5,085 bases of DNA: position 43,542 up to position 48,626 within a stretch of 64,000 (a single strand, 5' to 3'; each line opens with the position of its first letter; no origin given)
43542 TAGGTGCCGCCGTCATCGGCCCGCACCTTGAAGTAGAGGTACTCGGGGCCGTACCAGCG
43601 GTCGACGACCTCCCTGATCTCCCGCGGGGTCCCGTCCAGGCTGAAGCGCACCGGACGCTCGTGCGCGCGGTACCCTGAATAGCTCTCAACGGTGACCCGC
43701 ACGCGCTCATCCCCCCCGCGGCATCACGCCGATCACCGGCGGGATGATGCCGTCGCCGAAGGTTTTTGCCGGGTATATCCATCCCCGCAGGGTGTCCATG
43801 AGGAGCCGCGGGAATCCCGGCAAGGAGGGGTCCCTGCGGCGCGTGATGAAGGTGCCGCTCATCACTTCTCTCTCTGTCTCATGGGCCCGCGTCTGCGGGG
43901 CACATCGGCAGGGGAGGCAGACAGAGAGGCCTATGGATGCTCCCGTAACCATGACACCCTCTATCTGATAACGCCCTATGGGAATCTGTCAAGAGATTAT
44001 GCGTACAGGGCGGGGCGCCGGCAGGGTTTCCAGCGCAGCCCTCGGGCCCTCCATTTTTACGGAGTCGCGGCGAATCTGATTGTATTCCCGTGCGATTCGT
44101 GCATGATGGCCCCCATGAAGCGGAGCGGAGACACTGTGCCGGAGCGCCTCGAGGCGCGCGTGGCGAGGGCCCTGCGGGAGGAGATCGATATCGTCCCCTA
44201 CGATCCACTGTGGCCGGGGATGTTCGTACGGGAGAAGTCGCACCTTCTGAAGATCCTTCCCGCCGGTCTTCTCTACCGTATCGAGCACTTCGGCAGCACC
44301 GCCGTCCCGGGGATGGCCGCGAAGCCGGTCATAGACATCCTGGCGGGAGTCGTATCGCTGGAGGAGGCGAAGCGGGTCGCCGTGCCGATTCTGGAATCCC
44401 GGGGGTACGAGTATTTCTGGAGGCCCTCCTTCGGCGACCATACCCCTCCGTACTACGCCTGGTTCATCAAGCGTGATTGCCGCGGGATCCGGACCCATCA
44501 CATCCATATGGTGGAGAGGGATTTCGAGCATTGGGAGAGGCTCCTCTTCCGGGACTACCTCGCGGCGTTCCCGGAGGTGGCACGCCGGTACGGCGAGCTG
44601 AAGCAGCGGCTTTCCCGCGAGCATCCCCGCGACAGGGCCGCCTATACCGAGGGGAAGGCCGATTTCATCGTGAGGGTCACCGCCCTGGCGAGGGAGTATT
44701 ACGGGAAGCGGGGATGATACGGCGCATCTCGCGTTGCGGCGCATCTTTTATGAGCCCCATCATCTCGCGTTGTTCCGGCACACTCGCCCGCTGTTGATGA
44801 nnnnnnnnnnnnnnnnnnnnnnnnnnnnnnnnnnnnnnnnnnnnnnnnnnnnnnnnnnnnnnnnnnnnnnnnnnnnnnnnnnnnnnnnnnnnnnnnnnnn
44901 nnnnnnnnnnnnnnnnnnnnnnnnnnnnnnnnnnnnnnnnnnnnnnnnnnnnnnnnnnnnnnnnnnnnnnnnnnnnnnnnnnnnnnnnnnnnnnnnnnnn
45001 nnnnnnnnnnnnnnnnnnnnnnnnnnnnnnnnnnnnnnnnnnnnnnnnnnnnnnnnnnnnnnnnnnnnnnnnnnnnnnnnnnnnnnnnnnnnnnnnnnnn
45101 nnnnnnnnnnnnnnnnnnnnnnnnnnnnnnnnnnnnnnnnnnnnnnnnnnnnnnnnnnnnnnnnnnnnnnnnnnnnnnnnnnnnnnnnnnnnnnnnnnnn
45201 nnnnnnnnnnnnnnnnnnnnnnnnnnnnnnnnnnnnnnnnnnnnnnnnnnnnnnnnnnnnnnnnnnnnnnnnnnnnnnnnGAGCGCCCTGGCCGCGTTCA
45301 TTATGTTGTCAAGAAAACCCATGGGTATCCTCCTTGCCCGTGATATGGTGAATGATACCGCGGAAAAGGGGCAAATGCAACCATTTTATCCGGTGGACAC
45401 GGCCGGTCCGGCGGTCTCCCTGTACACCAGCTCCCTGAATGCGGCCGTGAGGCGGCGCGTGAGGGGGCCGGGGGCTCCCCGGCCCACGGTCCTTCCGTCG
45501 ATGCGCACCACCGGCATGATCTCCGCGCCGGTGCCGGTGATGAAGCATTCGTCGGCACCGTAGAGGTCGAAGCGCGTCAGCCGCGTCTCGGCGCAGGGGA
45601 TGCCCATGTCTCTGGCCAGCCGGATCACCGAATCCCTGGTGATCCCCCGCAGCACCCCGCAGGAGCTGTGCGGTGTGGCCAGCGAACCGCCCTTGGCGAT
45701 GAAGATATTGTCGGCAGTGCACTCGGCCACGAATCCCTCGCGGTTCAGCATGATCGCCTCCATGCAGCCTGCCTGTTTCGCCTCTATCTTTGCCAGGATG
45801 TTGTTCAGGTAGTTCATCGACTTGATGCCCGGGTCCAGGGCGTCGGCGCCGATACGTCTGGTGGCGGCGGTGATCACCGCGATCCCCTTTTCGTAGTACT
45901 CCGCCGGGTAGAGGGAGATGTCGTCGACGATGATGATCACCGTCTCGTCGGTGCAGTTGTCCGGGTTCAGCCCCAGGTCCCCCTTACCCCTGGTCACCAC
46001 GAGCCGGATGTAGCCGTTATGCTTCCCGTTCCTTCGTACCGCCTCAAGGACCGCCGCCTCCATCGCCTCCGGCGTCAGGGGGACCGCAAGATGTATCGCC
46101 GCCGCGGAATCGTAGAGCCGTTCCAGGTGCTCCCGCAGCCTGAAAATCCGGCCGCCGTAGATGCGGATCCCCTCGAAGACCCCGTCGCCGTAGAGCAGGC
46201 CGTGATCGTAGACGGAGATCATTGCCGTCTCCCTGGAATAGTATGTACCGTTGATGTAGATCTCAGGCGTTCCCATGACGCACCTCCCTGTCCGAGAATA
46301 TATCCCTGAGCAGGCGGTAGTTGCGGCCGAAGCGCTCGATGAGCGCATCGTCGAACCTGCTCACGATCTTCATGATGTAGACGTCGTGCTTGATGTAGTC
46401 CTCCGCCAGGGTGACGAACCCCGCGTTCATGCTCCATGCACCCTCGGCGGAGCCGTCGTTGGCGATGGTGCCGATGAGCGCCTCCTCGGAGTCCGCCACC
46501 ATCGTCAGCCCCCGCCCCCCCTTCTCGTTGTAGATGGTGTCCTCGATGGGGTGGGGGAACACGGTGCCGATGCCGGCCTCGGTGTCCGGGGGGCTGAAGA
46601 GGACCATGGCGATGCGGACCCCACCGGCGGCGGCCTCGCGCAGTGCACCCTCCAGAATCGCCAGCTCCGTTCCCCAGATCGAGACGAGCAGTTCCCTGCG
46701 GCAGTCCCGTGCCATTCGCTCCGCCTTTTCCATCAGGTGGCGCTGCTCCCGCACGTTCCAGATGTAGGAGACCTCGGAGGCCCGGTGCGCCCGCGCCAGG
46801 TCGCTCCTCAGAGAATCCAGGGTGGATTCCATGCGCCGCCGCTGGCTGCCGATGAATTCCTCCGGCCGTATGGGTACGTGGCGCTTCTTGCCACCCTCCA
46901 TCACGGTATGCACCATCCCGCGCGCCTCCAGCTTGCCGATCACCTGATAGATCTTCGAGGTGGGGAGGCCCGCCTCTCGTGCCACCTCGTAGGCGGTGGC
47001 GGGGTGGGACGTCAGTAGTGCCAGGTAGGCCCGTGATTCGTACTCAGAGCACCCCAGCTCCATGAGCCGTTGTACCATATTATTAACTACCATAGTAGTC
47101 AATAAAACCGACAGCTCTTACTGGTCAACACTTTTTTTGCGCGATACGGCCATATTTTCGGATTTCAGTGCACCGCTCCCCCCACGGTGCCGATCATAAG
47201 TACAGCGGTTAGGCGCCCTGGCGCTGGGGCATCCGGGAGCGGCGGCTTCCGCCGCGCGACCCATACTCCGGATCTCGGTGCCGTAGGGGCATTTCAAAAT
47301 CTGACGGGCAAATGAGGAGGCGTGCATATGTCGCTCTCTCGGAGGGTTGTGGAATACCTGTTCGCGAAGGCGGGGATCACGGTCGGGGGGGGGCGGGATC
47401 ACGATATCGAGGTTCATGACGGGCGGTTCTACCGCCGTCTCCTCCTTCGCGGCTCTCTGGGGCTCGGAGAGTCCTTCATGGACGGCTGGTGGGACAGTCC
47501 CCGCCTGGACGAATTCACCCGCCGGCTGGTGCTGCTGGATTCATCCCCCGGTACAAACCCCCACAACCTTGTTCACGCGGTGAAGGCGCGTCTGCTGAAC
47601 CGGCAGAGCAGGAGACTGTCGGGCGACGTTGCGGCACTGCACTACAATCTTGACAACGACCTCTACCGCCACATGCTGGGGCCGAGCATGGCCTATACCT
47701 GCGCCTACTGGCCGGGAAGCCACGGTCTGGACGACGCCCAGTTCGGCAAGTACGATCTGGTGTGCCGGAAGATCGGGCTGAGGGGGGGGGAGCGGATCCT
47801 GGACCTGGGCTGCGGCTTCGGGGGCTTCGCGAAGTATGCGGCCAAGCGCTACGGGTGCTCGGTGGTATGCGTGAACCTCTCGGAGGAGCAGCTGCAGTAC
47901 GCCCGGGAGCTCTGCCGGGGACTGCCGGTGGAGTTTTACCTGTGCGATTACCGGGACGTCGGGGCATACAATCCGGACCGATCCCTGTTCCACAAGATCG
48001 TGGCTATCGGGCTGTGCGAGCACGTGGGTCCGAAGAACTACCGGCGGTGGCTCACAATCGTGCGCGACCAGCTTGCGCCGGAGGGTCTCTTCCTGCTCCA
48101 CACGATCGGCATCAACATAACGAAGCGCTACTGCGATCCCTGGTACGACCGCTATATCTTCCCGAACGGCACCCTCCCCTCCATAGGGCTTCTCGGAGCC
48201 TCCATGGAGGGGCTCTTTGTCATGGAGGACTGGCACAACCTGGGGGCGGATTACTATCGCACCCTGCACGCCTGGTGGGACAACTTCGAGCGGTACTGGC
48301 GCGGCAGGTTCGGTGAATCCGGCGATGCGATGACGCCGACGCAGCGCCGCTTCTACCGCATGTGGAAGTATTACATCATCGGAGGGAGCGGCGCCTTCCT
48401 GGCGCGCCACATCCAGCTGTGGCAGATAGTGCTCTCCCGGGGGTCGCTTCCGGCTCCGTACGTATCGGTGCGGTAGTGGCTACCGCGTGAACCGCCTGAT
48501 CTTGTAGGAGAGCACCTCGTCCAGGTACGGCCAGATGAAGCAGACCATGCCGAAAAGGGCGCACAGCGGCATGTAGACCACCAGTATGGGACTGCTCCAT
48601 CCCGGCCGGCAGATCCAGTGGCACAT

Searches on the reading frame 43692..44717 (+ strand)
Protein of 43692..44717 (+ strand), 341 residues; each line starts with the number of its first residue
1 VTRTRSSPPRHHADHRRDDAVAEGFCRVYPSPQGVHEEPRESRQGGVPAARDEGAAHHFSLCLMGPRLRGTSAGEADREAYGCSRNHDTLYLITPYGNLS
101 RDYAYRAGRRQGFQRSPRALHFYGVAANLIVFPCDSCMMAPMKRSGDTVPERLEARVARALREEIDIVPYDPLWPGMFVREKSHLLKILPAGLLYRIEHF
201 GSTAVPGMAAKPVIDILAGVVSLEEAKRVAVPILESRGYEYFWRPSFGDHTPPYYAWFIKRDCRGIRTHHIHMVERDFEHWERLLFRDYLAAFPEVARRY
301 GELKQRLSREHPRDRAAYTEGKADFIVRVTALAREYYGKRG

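Call 10: search_protein_families(library=pfam, proteins=[window:43692-44717:+], max_evalue=0.001)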
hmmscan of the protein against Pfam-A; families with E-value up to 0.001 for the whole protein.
window:43692-44717:+ (341 aa): 1 family
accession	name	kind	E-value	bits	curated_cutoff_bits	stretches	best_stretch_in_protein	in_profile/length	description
PF04229.20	GrpB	-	7.3e-44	150.2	25.5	1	165-330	2-157/159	GrpB protein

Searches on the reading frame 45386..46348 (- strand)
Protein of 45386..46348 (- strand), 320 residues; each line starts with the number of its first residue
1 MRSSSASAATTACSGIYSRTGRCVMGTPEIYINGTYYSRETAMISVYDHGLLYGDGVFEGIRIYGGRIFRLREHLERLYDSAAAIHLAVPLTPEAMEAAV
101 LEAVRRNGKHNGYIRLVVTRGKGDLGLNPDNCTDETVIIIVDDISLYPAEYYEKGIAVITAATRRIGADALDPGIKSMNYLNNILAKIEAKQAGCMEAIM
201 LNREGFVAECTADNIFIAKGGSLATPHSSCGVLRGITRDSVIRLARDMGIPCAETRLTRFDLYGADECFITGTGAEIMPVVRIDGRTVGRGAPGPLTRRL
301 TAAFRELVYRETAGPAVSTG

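Call 10: search_protein_families(library=pfam, proteins=[window:45386-46348:-], max_evalue=0.001)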
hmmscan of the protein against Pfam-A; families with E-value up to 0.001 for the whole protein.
window:45386-46348:- (320 aa): 1 family
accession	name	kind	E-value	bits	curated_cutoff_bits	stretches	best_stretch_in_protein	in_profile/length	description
PF01063.24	Aminotran_4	-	2.3e-65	221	28.5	1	56-283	1-223/223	Amino-transferase class IV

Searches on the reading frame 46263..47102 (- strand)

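Call 10: search_protein_families(library=pfam, proteins=[window:46263-47102:-], max_evalue=0.001)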
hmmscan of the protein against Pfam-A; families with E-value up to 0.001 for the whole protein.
window:46263-47102:- (279 aa): 3 families
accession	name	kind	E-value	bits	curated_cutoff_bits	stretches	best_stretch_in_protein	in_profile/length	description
PF01978.25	TrmB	-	2.7e-18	66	25.6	1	13-81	1-68/68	Sugar-specific transcriptional regulator TrmB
PF11495.14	Regulator_TrmB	-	8.2e-05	22.4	22.2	1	113-211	1-95/233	Archaeal transcriptional regulator TrmB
PF12802.13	MarR_2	-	0.00073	20.1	27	0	27-74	11-60/61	MarR family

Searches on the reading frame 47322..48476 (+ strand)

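Call 10: search_protein_families(library=pfam, proteins=[window:47322-48476:+], max_evalue=0.001)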
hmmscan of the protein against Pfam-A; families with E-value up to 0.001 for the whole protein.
window:47322-48476:+ (384 aa): 7 families
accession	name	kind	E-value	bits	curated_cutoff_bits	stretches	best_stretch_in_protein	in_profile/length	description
PF02353.26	CMAS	-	3.5e-63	213.9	27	1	104-369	10-273/273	Mycolic acid cyclopropane synthetase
PF13649.12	Methyltransf_25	-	2.5e-14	54.2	27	1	159-255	1-97/97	Methyltransferase domain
PF08241.18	Methyltransf_11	-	5.5e-10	40.2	21.2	1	160-258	1-94/95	Methyltransferase domain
PF08242.18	Methyltransf_12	-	4.8e-09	37.3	30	1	160-257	1-98/98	Methyltransferase domain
PF13489.12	Methyltransf_23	-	4.2e-08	33.5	27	1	154-265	21-122/164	Methyltransferase domain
PF13847.12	Methyltransf_31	-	8.7e-08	32.4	27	1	154-262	2-112/145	Methyltransferase domain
PF01728.25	FtsJ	-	9.8e-06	26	24.1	1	151-212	16-77/181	FtsJ-like methyltransferase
